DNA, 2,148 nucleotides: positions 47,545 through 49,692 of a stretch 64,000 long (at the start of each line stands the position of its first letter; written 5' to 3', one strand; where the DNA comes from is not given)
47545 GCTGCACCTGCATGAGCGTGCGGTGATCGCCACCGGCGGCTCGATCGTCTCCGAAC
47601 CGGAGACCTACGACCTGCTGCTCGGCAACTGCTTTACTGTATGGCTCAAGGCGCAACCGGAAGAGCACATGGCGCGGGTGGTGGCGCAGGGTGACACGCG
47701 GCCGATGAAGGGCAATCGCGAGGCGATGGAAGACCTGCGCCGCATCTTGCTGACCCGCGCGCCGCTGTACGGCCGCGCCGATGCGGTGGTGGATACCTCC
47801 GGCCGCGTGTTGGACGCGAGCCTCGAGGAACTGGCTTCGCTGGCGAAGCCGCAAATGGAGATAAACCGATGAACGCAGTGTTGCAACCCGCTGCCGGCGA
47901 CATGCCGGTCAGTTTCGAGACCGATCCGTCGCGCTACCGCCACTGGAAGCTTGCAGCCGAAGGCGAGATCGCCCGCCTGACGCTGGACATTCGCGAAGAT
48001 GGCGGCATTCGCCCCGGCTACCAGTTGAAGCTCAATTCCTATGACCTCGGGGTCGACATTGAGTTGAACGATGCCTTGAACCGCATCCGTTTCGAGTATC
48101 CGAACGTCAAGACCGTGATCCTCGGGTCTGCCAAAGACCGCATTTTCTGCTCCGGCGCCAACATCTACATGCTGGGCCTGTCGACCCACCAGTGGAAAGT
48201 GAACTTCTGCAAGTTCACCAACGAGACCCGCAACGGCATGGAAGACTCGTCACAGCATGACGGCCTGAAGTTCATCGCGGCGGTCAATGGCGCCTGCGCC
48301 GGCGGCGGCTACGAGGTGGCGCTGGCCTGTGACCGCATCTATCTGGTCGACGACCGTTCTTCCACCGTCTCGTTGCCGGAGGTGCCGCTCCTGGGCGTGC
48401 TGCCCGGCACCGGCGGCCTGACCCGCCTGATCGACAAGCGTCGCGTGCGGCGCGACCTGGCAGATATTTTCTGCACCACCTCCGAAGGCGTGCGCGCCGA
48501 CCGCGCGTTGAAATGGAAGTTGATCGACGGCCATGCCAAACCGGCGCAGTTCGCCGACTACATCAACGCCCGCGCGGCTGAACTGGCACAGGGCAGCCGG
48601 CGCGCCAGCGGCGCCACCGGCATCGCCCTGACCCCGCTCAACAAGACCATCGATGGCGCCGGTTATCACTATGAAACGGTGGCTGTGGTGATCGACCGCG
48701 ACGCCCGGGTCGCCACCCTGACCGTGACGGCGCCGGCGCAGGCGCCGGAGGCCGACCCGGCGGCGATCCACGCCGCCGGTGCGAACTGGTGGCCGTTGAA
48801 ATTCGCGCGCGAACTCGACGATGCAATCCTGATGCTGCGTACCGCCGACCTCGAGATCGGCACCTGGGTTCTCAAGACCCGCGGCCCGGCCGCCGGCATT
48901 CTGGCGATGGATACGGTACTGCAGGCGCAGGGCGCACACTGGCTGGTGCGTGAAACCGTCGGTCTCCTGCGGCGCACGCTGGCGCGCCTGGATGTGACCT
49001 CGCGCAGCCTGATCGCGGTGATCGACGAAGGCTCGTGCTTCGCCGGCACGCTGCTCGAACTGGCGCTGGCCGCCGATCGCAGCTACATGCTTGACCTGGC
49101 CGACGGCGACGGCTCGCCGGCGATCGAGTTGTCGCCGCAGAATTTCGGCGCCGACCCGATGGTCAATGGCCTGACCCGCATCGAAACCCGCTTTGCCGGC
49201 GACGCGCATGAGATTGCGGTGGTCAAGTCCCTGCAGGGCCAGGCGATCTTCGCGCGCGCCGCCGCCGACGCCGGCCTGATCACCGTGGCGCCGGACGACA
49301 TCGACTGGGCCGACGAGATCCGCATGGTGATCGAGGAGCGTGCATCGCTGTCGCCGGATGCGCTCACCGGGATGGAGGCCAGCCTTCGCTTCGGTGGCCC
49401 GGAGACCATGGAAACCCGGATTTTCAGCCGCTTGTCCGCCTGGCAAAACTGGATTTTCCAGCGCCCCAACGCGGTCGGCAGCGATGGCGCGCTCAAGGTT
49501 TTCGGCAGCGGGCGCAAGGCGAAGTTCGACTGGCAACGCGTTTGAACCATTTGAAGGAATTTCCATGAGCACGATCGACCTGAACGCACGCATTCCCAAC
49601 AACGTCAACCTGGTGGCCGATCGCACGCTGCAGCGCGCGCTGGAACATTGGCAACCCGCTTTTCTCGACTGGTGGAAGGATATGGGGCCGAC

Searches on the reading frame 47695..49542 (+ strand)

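Call 88: search_protein_families(library=pfam, proteins=[window:47695-49542:+], max_evalue=0.00001)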
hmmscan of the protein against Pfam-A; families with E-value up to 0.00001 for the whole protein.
window:47695-49542:+ (616 aa): 2 families
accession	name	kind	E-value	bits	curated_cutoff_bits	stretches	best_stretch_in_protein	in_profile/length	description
PF00378.25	ECH_1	-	1.1e-24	87.5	27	1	113-304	17-197/251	Enoyl-CoA hydratase/isomerase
PF16113.10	ECH_2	-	8.5e-07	29.2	27.2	1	112-296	11-186/335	Enoyl-CoA hydratase/isomerase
